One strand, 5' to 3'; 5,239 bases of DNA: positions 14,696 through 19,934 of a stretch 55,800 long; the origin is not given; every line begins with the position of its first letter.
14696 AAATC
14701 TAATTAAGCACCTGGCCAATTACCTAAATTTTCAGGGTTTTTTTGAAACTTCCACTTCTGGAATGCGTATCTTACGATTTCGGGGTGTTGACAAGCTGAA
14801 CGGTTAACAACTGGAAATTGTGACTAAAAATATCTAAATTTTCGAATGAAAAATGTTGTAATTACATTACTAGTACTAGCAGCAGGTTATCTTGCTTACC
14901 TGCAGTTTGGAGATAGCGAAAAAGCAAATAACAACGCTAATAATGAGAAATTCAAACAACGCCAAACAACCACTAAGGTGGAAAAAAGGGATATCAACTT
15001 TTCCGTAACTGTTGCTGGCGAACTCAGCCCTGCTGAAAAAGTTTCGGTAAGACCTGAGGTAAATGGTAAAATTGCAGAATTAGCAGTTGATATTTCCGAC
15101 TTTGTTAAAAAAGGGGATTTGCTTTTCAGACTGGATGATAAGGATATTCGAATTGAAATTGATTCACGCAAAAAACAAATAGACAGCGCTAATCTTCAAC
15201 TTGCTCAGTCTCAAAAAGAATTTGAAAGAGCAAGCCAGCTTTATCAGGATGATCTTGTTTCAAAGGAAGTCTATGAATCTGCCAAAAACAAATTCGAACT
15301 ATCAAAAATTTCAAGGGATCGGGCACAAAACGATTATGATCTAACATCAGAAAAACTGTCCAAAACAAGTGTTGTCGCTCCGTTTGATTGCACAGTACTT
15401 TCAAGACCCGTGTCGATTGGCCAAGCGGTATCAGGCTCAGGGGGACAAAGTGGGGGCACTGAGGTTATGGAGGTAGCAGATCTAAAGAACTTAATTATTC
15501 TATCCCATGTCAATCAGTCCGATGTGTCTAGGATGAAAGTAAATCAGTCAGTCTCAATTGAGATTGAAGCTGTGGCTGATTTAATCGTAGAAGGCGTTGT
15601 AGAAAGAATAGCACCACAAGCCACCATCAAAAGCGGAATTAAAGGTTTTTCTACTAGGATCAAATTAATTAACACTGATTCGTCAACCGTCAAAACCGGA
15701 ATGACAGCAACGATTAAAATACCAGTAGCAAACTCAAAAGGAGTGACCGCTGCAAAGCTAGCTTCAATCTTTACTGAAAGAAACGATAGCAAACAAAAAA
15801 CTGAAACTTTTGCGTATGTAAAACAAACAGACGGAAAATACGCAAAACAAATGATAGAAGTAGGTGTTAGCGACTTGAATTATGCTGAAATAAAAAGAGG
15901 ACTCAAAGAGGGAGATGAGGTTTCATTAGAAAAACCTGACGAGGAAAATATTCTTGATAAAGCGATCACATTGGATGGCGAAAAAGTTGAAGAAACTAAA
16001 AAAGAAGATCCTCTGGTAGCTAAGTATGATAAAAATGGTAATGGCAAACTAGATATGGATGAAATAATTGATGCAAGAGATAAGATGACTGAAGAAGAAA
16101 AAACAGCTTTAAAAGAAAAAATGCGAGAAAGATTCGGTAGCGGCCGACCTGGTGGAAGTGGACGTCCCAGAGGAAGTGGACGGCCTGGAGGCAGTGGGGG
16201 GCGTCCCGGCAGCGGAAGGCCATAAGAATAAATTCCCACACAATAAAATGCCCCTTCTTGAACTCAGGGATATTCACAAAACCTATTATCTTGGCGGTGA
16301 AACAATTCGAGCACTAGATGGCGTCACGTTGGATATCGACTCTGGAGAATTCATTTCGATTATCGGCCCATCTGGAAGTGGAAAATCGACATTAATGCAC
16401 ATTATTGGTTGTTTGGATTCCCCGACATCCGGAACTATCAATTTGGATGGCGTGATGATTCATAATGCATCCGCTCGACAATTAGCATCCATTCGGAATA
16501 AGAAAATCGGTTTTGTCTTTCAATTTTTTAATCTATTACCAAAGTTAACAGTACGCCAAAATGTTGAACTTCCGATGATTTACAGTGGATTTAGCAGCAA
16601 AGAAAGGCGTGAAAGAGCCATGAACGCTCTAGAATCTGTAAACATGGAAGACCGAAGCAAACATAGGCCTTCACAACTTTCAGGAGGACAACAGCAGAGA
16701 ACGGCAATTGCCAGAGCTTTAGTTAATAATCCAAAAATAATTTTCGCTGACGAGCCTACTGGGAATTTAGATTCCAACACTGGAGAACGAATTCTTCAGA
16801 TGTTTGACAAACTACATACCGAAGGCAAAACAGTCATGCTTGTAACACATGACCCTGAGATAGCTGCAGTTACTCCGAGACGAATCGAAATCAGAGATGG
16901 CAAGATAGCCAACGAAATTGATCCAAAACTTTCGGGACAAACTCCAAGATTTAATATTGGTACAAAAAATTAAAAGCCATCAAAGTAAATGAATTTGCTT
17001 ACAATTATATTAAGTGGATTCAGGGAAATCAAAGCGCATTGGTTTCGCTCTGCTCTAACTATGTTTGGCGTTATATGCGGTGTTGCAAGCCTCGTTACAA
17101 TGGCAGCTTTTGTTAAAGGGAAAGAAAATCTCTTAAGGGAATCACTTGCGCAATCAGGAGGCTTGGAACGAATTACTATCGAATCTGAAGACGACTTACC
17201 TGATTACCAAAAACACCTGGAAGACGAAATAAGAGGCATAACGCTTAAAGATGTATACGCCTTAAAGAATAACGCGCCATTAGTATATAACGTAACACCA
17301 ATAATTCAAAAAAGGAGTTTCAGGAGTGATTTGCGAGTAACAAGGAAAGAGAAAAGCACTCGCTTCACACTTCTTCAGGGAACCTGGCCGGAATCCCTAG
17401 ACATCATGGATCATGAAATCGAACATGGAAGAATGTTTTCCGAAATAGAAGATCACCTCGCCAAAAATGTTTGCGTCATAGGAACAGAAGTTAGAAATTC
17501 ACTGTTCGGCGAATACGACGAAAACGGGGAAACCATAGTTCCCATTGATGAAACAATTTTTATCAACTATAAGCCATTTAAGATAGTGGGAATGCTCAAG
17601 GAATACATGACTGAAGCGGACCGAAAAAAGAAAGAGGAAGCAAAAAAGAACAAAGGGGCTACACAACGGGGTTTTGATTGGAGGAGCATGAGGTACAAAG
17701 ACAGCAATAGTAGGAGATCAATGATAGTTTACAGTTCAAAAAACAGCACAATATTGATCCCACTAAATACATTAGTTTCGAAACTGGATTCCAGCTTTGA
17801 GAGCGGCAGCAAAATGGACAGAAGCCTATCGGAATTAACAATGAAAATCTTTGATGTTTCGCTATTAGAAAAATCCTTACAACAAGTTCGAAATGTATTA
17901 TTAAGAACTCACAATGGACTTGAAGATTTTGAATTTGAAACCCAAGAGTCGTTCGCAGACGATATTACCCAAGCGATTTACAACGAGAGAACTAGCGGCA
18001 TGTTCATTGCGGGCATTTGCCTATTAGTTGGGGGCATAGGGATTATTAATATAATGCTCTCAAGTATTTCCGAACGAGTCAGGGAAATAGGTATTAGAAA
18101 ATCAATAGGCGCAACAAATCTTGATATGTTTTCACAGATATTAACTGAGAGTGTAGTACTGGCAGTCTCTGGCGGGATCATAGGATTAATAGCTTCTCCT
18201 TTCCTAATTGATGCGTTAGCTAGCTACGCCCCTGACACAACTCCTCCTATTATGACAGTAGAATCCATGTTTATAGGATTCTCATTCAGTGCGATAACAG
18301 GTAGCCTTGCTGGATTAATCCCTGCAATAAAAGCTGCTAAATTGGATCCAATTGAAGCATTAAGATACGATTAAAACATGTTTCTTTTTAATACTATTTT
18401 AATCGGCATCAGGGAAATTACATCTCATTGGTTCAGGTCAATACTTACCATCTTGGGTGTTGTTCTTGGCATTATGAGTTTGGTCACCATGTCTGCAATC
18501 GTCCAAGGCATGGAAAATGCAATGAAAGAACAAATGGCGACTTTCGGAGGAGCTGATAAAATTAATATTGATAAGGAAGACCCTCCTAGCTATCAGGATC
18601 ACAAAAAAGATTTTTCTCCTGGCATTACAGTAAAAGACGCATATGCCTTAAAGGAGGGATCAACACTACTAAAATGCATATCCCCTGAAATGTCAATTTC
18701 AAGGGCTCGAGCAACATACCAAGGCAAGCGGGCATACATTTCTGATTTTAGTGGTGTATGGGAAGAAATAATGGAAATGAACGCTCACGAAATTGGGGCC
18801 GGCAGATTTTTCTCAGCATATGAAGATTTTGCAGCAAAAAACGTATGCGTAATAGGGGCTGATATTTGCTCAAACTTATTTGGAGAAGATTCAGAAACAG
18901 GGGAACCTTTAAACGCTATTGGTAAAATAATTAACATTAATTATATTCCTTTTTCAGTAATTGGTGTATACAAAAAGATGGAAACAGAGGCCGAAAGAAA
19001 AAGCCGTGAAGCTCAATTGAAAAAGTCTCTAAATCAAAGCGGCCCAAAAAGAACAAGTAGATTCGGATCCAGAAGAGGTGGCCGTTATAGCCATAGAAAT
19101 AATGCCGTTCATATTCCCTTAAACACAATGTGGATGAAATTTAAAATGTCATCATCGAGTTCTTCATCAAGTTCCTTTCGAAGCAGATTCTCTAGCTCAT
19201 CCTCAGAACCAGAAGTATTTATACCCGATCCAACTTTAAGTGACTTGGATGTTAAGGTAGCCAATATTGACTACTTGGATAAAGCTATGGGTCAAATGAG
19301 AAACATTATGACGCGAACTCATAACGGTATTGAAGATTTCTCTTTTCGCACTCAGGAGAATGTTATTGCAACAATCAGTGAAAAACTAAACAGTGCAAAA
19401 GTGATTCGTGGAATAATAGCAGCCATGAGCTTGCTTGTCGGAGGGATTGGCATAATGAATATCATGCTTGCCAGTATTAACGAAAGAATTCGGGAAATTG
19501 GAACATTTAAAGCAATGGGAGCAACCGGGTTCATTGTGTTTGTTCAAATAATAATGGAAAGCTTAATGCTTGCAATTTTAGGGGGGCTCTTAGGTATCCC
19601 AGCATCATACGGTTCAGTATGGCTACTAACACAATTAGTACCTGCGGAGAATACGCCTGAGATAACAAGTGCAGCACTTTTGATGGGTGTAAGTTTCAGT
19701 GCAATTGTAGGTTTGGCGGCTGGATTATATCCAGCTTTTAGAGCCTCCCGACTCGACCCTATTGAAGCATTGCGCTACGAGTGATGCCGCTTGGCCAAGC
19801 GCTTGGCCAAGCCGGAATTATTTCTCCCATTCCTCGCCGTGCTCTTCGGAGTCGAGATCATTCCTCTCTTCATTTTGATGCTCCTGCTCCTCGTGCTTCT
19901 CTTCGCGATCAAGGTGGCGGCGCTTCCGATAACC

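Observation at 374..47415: Hyper-abundant 14-bp perfect palindrome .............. (HIP/REP/uptake-sequence-like element)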

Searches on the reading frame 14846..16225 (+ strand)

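Call 17: search_protein_families(library=pfam, proteins=[window:14846-16225:+])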
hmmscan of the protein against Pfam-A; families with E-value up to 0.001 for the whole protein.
window:14846-16225:+ (459 aa): 3 families
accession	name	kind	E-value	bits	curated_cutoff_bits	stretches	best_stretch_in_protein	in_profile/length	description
PF16576.10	HlyD_D23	-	2.4e-17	63.4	30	1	65-288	19-214/214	Barrel-sandwich domain of CusB or HlyD membrane-fusion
PF13437.12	HlyD_3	-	1.1e-14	55.5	22.2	1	176-261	2-82/106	HlyD family secretion protein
PF13533.13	Biotin_lipoyl_2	-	4.9e-05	23.5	29.8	1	66-97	1-32/32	Biotin-lipoyl like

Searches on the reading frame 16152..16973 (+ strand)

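Call 17: search_protein_families(library=pfam, proteins=[window:16152-16973:+])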
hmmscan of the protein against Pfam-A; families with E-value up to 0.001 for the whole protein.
window:16152-16973:+ (273 aa): 4 families
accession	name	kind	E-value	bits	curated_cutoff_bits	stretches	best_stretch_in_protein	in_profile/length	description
PF00005.33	ABC_tran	-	4e-37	128.3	25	1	55-203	1-136/137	ABC transporter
PF13304.12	AAA_21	-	4.7e-09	37.2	27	1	120-237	184-302/304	AAA domain, putative AbiEii toxin, Type IV TA system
PF02463.25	SMC_N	-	1.9e-05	24.7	40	1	65-240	24-204/220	RecF/RecN/SMC N terminal domain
PF13555.12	AAA_29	-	7e-05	22.9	27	1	55-82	12-39/61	P-loop containing region of AAA domain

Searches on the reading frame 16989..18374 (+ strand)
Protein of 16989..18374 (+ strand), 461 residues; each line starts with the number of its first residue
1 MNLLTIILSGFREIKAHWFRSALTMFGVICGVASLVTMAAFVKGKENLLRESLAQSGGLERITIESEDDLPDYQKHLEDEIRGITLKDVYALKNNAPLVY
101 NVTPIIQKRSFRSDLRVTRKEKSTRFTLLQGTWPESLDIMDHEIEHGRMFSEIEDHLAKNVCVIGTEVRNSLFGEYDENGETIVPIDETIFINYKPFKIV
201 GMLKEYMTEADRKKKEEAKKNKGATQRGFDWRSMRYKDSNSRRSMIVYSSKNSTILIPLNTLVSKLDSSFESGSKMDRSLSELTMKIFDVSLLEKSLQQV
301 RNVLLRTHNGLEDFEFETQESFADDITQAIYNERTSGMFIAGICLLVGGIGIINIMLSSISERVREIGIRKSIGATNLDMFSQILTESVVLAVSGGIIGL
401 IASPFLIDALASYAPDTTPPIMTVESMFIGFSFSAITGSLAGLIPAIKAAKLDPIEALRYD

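Call 17: search_protein_families(library=pfam, proteins=[window:16989-18374:+])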
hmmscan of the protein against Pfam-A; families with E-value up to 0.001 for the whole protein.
window:16989-18374:+ (461 aa): 2 families
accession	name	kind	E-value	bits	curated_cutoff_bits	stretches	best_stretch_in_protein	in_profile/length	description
PF12704.14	MacB_PCD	-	1.3e-26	94.6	27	1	21-206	1-157/207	MacB-like periplasmic core domain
PF02687.27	FtsX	-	4.9e-19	69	25.5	1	338-454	1-120/120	FtsX-like permease C-terminal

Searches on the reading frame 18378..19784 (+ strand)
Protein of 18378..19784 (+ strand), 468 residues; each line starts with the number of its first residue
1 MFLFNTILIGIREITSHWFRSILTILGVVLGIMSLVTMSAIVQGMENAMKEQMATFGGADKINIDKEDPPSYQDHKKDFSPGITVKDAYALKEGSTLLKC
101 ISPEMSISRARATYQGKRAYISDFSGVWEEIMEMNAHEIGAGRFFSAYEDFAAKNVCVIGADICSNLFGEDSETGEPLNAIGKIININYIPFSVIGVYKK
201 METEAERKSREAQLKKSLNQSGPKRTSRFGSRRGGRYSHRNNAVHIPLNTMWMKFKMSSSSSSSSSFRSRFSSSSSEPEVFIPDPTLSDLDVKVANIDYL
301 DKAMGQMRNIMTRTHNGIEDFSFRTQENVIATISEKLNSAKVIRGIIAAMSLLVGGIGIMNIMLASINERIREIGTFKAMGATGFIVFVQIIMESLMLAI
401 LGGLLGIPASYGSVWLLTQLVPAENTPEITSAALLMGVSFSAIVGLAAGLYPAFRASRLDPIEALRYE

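Call 17: search_protein_families(library=pfam, proteins=[window:18378-19784:+])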
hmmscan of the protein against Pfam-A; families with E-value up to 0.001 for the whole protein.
window:18378-19784:+ (468 aa): 2 families
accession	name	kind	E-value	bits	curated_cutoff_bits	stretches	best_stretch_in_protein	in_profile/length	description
PF12704.14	MacB_PCD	-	6.3e-27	95.7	27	1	21-201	1-157/207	MacB-like periplasmic core domain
PF02687.27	FtsX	-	5.8e-16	59.1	25.5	1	346-461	2-120/120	FtsX-like permease C-terminal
